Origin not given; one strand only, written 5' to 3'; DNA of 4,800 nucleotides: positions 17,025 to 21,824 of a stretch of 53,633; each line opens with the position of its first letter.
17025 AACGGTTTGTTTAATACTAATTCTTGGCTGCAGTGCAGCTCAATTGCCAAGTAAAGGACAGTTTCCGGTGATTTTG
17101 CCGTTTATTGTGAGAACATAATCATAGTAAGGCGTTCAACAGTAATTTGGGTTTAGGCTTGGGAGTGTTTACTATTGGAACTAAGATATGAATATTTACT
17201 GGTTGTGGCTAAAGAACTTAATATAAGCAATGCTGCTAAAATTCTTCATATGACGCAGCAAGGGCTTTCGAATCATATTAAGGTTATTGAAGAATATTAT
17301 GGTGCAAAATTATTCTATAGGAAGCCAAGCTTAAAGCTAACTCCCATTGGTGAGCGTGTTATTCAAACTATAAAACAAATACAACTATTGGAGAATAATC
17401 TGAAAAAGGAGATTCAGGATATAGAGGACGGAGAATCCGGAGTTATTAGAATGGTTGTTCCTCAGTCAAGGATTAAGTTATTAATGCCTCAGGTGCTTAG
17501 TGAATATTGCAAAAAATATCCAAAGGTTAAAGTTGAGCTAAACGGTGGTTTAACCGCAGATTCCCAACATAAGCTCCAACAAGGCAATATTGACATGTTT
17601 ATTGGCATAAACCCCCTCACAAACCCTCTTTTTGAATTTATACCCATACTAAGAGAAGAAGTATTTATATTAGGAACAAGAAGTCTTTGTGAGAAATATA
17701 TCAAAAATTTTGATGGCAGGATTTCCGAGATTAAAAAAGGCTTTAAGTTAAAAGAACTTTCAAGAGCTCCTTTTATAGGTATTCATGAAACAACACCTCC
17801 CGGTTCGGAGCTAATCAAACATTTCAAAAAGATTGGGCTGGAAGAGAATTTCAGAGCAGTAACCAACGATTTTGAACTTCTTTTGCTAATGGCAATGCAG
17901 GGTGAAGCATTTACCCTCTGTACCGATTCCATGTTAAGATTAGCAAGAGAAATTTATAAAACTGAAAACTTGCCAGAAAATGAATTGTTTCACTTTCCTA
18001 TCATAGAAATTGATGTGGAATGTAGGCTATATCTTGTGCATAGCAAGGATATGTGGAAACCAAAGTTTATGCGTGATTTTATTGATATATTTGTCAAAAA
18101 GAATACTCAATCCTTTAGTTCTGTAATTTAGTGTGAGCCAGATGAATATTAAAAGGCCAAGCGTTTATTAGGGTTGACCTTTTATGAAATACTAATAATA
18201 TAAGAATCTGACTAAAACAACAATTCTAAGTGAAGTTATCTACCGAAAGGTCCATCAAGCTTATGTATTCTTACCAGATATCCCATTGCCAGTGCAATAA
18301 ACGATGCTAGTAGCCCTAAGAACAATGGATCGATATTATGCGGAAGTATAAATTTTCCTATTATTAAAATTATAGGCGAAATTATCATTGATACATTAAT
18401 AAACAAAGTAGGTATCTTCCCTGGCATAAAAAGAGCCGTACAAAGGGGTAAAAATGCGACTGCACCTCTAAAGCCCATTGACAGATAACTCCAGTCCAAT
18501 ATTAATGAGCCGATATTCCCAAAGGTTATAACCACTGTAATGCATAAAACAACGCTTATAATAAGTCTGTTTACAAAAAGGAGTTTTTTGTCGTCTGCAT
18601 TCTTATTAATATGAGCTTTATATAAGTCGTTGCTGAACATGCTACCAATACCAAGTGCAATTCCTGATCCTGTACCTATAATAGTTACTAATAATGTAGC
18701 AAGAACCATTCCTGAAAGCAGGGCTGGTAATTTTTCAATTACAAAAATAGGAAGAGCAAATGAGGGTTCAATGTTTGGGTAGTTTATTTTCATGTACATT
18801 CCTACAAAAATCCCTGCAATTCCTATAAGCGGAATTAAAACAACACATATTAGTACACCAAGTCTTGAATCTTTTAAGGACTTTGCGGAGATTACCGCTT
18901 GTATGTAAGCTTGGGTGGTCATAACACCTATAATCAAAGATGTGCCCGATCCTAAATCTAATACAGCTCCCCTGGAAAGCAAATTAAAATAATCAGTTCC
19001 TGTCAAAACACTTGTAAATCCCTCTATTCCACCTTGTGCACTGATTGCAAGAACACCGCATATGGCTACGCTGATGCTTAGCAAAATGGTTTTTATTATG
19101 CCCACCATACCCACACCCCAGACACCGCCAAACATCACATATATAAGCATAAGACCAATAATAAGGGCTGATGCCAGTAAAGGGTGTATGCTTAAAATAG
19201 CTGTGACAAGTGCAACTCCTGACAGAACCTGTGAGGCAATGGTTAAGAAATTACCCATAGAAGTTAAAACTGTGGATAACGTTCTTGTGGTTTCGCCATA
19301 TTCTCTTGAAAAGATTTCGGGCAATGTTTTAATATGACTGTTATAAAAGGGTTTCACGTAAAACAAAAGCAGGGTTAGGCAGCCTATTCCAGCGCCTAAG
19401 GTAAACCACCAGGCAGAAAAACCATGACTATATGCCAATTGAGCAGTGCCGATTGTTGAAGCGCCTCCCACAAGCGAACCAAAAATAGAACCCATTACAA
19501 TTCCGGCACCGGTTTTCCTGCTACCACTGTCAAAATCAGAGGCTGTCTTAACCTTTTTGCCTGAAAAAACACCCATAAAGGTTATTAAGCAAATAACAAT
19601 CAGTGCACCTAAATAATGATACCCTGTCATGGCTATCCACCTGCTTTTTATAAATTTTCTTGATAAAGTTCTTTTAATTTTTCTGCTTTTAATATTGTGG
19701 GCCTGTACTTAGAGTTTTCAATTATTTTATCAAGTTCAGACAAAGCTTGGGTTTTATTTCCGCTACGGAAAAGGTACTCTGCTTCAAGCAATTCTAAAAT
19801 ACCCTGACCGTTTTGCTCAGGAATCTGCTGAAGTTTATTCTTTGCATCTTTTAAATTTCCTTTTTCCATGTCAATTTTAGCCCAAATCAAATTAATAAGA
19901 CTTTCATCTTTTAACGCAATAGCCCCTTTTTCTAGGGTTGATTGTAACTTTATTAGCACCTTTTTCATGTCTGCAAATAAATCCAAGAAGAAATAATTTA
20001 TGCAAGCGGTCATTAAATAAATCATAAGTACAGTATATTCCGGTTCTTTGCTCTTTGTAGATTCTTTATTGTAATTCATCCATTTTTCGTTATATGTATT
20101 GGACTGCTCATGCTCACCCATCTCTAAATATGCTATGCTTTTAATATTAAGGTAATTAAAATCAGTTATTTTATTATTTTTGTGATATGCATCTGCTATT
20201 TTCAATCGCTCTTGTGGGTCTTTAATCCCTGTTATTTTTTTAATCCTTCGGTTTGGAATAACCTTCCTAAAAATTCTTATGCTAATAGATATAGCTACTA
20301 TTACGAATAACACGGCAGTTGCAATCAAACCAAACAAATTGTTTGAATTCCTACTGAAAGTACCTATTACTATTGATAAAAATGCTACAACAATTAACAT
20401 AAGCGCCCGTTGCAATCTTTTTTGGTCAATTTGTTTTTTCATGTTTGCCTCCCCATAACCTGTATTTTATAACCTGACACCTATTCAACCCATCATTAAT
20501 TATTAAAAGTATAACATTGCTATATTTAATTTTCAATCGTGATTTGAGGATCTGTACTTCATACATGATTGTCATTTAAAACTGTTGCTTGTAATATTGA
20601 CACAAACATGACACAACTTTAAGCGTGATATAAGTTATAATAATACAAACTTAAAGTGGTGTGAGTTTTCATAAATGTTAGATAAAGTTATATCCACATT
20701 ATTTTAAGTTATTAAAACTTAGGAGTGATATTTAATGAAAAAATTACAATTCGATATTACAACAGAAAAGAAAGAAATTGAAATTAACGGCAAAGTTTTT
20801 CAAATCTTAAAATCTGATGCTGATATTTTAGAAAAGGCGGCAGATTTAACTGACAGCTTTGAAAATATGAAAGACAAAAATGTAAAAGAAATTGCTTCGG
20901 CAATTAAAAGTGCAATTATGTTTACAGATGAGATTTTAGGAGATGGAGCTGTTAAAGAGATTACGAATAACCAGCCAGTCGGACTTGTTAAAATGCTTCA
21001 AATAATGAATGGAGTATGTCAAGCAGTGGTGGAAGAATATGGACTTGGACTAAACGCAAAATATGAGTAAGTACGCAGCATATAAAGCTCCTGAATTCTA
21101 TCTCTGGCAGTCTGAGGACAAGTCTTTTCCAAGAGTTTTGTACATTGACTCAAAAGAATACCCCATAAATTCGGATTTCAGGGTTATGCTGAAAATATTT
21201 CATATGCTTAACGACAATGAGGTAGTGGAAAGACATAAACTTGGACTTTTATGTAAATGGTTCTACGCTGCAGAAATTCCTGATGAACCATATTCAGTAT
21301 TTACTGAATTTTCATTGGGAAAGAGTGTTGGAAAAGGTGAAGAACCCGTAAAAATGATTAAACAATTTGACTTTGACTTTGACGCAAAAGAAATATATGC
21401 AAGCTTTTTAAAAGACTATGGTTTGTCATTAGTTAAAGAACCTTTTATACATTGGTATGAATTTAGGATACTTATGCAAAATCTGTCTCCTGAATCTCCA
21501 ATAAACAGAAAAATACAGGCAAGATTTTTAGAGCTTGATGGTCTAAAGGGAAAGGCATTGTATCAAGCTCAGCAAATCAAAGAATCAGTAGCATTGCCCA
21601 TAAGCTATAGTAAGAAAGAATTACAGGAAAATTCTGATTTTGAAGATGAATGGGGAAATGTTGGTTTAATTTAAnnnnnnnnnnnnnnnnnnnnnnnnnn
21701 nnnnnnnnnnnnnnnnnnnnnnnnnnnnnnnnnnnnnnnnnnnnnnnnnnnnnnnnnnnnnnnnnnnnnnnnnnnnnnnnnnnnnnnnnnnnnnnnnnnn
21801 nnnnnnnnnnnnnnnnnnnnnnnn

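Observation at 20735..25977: Stand-alone four-gene tail-tip module with all ORFs intact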

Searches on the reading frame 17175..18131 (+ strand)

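Call 3: search_protein_families(library=pfam, proteins=[window:17175-18131:+], max_evalue=0.01)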
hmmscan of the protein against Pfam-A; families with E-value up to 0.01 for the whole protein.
window:17175-18131:+ (318 aa): 2 families
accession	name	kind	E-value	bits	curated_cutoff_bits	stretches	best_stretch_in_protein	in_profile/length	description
PF03466.25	LysR_substrate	-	1.7e-22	80.3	28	1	85-307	2-205/209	LysR substrate binding domain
PF00126.33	HTH_1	-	2.9e-14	53.2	26.6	1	6-60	5-60/60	Bacterial regulatory helix-turn-helix protein, lysR family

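Call 4: search_protein_families(library=phrogs, proteins=[window:17175-18131:+], max_evalue=0.01)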
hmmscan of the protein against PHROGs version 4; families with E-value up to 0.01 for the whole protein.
window:17175-18131:+ (318 aa): 1 family
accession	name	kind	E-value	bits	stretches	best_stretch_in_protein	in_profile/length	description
phrog_3736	-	unknown function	4.1e-38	132.5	1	6-309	9-294/303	-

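Call 89: search_protein_families(library=padloc, proteins=[window:17175-18131:+], max_evalue=0.001)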
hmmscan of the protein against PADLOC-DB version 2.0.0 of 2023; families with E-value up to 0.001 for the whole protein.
window:17175-18131:+ (318 aa): 0 families

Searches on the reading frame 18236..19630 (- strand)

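Call 3: search_protein_families(library=pfam, proteins=[window:18236-19630:-], max_evalue=0.01)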
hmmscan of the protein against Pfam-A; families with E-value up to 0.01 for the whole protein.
window:18236-19630:- (464 aa): 1 family
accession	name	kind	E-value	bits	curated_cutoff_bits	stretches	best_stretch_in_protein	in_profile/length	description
PF00474.23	SSF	-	3.7e-28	99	22.8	1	43-371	11-360/406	Sodium:solute symporter family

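Call 4: search_protein_families(library=phrogs, proteins=[window:18236-19630:-], max_evalue=0.01)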
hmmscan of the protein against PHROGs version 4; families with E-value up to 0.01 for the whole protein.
window:18236-19630:- (464 aa): 2 families
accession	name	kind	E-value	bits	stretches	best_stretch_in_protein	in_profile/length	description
phrog_15045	-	unknown function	1.6e-20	74.7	1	13-376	13-396/507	-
phrog_20720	-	unknown function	6.4e-07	29.6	1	13-376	11-384/460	-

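Call 89: search_protein_families(library=padloc, proteins=[window:18236-19630:-], max_evalue=0.001)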
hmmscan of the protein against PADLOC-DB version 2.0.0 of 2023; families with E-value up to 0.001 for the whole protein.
window:18236-19630:- (464 aa): 0 families

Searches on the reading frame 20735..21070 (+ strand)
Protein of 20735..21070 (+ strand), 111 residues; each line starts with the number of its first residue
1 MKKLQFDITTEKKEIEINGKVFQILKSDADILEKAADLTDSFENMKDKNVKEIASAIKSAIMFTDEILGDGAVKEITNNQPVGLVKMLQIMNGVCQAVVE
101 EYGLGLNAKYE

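Call 3: search_protein_families(library=pfam, proteins=[window:20735-21070:+], max_evalue=0.01)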
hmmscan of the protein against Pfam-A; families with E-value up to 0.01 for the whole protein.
window:20735-21070:+ (111 aa): 1 family
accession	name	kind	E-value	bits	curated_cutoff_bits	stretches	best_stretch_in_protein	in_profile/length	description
PF14088.11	DUF4268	-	0.0025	18.3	27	1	3-58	50-105/140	Domain of unknown function (DUF4268)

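Call 4: search_protein_families(library=phrogs, proteins=[window:20735-21070:+], max_evalue=0.01)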
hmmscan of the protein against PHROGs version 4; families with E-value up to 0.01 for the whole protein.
window:20735-21070:+ (111 aa): 2 families
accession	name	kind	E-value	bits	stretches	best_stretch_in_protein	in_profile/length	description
phrog_1061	-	unknown function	8.4e-05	23.9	1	2-101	3-116/135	-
phrog_11299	-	unknown function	0.0023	19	0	2-66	2-80/152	-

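Call 24: search_protein_families(library=ncbifam, proteins=[window:20735-21070:+], max_evalue=0.01)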
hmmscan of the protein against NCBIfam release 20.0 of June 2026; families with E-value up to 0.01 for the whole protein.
window:20735-21070:+ (111 aa): 0 families

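Call 25: list_cluster_members(proteins=[window:20735-21070:+, window:21063-21674:+, window:21842-24868:+, P0001, window:26254-27696:+, window:19648-20442:-, window:18236-19630:-, window:27963-28736:+, window:28921-29697:+, window:29902-30672:+])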
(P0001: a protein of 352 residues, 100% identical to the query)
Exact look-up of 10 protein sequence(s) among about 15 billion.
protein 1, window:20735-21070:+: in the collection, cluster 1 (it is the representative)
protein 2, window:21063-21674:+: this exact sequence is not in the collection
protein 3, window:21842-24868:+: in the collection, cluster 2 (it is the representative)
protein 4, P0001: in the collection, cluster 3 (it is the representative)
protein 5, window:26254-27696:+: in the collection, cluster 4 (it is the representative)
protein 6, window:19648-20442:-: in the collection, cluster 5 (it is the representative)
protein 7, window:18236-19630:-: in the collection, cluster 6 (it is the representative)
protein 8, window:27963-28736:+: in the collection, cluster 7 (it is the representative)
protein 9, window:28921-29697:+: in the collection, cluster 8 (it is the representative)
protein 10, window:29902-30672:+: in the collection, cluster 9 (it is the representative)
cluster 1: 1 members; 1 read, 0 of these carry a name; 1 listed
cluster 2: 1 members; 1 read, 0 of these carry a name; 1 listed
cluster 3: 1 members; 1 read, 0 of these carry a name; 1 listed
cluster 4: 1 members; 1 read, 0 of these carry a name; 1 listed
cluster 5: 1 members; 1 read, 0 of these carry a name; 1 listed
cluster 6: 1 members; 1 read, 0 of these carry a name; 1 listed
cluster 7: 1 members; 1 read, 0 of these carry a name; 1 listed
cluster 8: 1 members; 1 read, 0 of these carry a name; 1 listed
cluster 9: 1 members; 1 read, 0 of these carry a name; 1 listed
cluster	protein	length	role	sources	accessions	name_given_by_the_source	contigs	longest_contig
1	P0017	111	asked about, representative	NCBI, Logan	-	-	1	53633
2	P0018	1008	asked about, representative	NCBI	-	-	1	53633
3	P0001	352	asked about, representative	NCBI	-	-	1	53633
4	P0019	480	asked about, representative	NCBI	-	-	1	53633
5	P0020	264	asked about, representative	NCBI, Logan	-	-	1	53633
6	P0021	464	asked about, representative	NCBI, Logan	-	-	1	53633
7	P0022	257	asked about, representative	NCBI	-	-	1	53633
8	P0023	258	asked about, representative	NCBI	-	-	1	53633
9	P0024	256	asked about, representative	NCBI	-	-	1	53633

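Call 89: search_protein_families(library=padloc, proteins=[window:20735-21070:+], max_evalue=0.001)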
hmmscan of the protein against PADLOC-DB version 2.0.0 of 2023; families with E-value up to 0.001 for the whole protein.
window:20735-21070:+ (111 aa): 0 families

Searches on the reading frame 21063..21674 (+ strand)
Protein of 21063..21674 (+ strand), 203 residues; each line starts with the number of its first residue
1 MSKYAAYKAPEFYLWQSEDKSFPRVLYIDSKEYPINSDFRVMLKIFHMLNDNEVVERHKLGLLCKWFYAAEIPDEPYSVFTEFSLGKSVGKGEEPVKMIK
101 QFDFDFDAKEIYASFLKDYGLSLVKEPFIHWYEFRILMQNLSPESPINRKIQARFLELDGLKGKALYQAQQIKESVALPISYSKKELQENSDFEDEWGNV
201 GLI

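Call 3: search_protein_families(library=pfam, proteins=[window:21063-21674:+], max_evalue=0.01)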
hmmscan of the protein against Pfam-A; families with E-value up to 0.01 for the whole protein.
window:21063-21674:+ (203 aa): 1 family
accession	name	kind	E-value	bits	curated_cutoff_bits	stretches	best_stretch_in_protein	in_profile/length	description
PF06854.16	Phage_Gp15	-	2.1e-26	93.4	23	1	23-178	6-170/170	Bacteriophage Gp15 protein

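Call 4: search_protein_families(library=phrogs, proteins=[window:21063-21674:+], max_evalue=0.01)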
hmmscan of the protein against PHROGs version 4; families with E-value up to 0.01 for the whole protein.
window:21063-21674:+ (203 aa): 2 families
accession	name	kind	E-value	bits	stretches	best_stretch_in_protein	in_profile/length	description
phrog_706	-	unknown function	4.4e-30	105.9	1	21-191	7-195/201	-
phrog_4805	-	unknown function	0.0043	18.2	0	90-124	27-61/73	-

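Call 10: search_dna_similar(query=window:21063-21674:+, collection=phages, mode=protein, max_rows=25)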
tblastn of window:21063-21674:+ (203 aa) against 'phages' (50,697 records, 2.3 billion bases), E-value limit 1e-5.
Records with a match: 43; places in all: 43; records where one place covers at least 80% of the query: 22.
Best place of each record, by identity: <60% 43.
By first word of the organism name: Lactococcus 11; Clostridium 9; Lactobacillus 8; Bacteriophage 5; Listeria 5; Clostridioides 2; Ruminococcus 1; Acutalibacter 1; Hydrogenophilus 1.
By host as written in the record: Lactococcus lactis SMQ-86 10; - 8; Clostridium difficile 6; Listeria monocytogenes 5; Lactobacillus 2; Lactobacillus delbrueckii subsp. lactis strains LKT and ATCC 15808 2; Lactobacillus murinus EF-1 1; Mediterraneibacter gnavus (Ruminococcus gnavus) DB_YZ_1 1; and 8 more.
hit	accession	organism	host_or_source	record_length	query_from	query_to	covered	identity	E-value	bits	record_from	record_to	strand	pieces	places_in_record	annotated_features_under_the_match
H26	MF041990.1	Lactobacillus phage phiEF-1.1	Lactobacillus murinus EF-1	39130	24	192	83%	29.8%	5e-11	67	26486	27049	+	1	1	hypothetical protein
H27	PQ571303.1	Ruminococcus phage RG-TP1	Mediterraneibacter gnavus (Ruminococcus ...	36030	20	194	86%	28.2%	5e-12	70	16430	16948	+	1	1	hypothetical protein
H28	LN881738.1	Clostridium phage slur17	Escherichia coli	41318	22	203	90%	25.5%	1e-8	59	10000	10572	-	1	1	Bacteriophage Gp15 protein | hypothetical protein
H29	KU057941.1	Clostridium phage CDSH1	Clostridium difficile AIU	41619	22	203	90%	25.5%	1e-8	59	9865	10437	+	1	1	hypothetical protein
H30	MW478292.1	Clostridium phage vB_CpeS-1181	Clostridium perfringens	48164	22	203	90%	25.5%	4e-8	58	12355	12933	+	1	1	hypothetical protein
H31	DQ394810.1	Lactococcus phage phismq86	-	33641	21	193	85%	25.8%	2e-8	59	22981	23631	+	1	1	unknown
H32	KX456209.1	Lactococcus phage 56701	Lactococcus lactis SMQ-86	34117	21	193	85%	25.8%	2e-8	59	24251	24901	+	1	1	hypothetical protein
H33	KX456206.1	Lactococcus phage 28201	Lactococcus lactis SMQ-86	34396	21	193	85%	25.8%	2e-8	59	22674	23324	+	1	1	hypothetical protein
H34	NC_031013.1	Lactococcus phage 28201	Lactococcus lactis SMQ-86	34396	21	193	85%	25.8%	2e-8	59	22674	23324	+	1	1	Gp15 family bacterioprotein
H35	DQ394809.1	Lactococcus phage ul36.t1k1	Lactococcus lactis SMQ-86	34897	21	193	85%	25.8%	2e-8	59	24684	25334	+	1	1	unknown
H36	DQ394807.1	Lactococcus phage ul36.k1t1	Lactococcus lactis SMQ-86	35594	21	193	85%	25.8%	2e-8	59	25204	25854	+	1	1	unknown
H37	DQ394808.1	Lactococcus phage ul36.t1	Lactococcus lactis SMQ-86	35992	21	193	85%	25.8%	2e-8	59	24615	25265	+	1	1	unknown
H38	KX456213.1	Lactococcus phage 98201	Lactococcus lactis SMQ-86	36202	21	193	85%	25.8%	2e-8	59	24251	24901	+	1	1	hypothetical protein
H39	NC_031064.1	Lactococcus phage 98201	Lactococcus lactis SMQ-86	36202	21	193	85%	25.8%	2e-8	59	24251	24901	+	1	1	Gp15 family bacterioprotein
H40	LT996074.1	Bacteriophage sp.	-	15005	21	193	85%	25.8%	5e-8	58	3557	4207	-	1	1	record has no annotation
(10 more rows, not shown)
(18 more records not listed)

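Call 24: search_protein_families(library=ncbifam, proteins=[window:21063-21674:+], max_evalue=0.01)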
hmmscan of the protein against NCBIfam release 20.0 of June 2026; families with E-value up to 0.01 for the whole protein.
window:21063-21674:+ (203 aa): 0 families

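Call 89: search_protein_families(library=padloc, proteins=[window:21063-21674:+], max_evalue=0.001)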
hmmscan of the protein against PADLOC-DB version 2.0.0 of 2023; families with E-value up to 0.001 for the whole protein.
window:21063-21674:+ (203 aa): 0 families
